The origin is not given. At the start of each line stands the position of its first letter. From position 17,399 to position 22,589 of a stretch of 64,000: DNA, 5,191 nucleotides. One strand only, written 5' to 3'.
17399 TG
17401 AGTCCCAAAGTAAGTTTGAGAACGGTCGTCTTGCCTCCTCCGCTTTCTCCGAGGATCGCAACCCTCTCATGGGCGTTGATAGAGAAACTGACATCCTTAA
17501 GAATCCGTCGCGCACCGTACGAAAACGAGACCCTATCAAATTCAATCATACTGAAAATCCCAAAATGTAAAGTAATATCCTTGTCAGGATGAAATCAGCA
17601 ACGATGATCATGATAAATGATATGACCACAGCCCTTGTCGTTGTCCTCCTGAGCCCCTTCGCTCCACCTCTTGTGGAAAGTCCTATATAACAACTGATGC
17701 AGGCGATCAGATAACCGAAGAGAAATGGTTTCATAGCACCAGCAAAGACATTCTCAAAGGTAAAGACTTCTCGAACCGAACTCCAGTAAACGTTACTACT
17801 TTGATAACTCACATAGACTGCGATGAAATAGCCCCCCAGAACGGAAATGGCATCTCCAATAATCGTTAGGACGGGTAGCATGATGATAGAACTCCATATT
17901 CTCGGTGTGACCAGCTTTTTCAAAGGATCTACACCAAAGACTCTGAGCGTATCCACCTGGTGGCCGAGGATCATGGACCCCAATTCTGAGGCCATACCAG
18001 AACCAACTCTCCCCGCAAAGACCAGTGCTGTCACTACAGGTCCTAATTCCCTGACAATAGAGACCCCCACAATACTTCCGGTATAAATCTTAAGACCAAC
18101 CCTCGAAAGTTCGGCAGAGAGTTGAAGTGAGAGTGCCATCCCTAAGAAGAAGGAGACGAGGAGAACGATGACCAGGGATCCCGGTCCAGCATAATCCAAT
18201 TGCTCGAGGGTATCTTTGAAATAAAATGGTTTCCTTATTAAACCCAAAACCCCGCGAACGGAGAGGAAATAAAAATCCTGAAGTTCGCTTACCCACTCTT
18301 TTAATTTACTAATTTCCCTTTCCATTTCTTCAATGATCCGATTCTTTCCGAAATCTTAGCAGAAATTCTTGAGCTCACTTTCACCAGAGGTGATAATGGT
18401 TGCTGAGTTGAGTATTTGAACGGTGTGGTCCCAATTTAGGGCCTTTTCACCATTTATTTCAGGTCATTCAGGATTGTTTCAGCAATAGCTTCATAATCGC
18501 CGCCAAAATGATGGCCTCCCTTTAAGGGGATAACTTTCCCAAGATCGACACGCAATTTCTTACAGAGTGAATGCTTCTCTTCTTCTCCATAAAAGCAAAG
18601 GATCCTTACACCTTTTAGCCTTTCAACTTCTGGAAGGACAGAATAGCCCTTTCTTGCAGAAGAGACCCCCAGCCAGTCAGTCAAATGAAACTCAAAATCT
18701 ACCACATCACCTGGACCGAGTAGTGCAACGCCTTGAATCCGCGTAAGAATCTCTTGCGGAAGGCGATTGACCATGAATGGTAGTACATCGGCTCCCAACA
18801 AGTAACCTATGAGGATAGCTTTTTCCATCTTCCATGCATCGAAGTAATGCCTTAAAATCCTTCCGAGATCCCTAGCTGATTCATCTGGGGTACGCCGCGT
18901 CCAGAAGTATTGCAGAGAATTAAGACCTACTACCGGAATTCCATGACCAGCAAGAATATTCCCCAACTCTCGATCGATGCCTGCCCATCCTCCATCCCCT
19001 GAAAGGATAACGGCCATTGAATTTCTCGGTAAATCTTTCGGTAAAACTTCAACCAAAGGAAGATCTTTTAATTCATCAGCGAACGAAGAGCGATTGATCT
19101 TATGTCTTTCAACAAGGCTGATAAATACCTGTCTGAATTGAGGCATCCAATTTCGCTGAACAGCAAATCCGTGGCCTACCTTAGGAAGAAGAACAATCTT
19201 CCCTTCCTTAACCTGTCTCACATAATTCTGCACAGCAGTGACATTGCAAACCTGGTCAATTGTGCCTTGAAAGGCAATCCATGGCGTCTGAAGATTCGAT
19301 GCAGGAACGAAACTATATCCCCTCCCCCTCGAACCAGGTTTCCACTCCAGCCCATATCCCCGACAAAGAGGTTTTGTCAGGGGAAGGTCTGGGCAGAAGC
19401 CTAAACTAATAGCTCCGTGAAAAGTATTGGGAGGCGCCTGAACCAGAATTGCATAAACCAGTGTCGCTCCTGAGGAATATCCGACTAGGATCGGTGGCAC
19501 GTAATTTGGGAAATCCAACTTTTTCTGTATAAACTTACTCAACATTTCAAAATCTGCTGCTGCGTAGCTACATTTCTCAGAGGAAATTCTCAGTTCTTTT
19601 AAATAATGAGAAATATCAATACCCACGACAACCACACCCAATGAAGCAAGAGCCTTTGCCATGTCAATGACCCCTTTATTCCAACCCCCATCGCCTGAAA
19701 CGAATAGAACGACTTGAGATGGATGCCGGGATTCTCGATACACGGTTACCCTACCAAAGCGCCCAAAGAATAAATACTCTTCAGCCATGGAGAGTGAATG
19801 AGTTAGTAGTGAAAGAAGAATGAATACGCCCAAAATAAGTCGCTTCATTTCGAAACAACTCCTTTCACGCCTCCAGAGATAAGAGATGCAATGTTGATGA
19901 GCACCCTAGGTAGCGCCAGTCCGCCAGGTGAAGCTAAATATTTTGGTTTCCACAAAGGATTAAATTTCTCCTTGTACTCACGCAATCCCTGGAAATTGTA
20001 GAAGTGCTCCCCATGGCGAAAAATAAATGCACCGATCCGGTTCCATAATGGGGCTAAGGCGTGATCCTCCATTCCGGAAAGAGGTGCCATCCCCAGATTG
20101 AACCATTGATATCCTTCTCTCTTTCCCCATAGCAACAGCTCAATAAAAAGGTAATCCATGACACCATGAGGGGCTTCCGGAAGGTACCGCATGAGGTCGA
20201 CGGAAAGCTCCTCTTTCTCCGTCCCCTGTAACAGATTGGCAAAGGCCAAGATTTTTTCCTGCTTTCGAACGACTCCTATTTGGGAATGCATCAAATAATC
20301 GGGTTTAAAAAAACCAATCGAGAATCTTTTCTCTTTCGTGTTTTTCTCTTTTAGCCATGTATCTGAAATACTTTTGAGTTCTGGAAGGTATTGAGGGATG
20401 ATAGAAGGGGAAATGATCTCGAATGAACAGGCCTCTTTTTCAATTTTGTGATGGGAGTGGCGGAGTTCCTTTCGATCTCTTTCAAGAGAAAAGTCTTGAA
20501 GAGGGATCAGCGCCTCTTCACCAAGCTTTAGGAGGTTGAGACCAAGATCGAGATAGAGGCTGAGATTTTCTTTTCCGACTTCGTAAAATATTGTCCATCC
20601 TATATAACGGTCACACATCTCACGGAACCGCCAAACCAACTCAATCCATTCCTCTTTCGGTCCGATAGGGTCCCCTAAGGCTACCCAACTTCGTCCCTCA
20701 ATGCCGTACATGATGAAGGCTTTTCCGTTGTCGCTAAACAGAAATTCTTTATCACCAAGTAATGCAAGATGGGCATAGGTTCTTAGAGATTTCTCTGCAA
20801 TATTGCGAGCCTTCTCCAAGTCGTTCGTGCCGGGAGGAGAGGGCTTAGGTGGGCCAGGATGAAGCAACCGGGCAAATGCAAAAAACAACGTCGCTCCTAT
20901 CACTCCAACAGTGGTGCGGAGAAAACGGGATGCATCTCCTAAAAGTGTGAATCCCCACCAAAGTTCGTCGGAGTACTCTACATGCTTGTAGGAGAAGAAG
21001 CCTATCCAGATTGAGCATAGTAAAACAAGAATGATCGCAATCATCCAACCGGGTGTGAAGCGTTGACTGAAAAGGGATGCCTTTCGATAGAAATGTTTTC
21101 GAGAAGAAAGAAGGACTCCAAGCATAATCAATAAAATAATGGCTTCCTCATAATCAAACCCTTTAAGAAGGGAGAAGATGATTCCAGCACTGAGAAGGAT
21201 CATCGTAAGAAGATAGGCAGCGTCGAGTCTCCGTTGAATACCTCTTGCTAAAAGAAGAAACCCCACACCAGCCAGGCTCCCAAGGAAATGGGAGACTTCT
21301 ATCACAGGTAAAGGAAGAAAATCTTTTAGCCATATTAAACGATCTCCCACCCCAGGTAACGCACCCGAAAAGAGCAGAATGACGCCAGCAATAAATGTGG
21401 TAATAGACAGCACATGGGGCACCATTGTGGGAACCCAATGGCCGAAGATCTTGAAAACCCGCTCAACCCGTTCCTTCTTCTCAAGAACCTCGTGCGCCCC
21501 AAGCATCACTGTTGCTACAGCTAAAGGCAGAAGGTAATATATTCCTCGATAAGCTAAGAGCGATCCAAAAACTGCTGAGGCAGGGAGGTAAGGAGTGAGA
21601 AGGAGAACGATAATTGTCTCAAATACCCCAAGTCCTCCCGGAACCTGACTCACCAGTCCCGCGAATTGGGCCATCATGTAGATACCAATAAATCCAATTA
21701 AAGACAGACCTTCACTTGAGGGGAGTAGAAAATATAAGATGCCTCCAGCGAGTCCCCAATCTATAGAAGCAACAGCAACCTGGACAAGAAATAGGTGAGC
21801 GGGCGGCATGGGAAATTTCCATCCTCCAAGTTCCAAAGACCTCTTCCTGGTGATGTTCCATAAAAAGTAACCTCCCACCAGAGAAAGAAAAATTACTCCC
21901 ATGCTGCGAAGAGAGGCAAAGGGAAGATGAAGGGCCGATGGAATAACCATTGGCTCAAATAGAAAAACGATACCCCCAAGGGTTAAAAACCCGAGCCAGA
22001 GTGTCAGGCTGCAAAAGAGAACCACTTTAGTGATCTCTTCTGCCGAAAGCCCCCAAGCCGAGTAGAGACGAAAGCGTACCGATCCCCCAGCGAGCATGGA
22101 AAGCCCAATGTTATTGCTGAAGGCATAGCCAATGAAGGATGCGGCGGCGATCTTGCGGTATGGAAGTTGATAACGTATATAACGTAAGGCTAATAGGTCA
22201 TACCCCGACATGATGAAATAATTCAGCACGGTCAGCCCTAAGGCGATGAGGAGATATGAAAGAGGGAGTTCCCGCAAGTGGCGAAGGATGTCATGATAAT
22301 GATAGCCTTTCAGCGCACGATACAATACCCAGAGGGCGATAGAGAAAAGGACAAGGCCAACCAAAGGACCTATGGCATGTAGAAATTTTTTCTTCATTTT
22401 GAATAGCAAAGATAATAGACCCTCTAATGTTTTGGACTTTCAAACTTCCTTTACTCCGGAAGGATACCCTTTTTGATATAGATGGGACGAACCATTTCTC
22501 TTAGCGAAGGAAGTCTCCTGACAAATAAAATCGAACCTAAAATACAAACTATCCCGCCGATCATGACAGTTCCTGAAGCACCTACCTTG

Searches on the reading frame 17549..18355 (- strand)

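Call 26: search_protein_families(library=pfam, proteins=[window:17549-18355:-], max_evalue=0.00001)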
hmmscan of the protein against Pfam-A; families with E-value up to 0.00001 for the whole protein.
window:17549-18355:- (269 aa): 1 family
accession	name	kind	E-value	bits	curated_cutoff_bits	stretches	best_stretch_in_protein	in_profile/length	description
PF02405.21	MlaE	-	1.6e-72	244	22.5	1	50-259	2-211/212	Permease MlaE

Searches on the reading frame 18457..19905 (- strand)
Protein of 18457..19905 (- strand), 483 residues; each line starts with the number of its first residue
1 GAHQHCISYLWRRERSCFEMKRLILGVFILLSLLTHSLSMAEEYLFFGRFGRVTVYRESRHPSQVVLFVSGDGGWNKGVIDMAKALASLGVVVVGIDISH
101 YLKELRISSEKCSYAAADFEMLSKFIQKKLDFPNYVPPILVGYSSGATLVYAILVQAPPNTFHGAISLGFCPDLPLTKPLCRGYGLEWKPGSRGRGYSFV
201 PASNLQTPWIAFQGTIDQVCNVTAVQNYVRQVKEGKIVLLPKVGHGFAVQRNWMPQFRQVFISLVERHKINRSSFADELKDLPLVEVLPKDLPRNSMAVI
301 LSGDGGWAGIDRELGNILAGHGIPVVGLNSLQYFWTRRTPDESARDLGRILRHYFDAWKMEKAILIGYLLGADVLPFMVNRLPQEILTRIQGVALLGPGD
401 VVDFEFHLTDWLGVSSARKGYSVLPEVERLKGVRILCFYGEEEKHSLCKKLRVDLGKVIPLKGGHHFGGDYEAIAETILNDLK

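Call 26: search_protein_families(library=pfam, proteins=[window:18457-19905:-], max_evalue=0.00001)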
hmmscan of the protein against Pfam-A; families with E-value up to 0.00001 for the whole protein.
window:18457-19905:- (483 aa): 2 families
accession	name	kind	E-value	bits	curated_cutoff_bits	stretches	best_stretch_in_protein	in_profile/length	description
PF06057.17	VirJ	-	9.2e-73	244.6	22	2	296-482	2-187/191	Bacterial virulence protein (VirJ)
PF12146.15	Hydrolase_4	-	3.2e-06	27.1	27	0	61-168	2-107/239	Serine aminopeptidase, S33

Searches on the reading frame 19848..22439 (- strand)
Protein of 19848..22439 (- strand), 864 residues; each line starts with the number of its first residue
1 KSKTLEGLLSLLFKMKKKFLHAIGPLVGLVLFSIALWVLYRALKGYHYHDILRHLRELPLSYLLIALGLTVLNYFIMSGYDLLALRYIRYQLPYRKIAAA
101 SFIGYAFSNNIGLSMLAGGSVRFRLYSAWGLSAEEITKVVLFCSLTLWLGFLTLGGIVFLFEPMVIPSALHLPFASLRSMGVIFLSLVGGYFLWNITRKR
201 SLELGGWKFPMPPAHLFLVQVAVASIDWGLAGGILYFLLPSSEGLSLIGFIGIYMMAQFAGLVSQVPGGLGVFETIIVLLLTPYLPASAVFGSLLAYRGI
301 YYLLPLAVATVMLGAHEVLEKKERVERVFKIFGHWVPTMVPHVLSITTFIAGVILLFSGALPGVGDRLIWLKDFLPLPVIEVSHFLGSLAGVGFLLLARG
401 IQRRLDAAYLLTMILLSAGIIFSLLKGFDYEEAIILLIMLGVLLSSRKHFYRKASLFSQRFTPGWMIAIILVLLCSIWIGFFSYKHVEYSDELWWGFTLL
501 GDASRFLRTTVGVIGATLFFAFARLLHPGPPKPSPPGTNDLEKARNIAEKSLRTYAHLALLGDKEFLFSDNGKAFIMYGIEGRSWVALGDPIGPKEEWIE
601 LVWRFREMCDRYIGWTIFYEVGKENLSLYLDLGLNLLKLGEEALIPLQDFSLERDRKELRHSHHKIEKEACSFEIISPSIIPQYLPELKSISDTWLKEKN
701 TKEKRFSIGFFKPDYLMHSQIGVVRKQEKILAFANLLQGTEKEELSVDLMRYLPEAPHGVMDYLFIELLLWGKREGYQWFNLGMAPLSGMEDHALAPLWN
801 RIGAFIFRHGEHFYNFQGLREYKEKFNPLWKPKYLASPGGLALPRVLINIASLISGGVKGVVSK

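Call 26: search_protein_families(library=pfam, proteins=[window:19848-22439:-], max_evalue=0.00001)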
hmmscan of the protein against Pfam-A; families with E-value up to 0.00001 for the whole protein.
window:19848-22439:- (864 aa): 2 families
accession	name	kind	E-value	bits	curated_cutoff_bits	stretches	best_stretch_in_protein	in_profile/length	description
PF09924.15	LPG_synthase_C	-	1.1e-95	320.6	27.5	1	552-836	10-297/298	Phosphatidylglycerol lysyltransferase, C-terminal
PF03706.18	LPG_synthase_TM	-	1.8e-14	54.3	33.4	1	28-308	4-301/302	Lysylphosphatidylglycerol synthase TM region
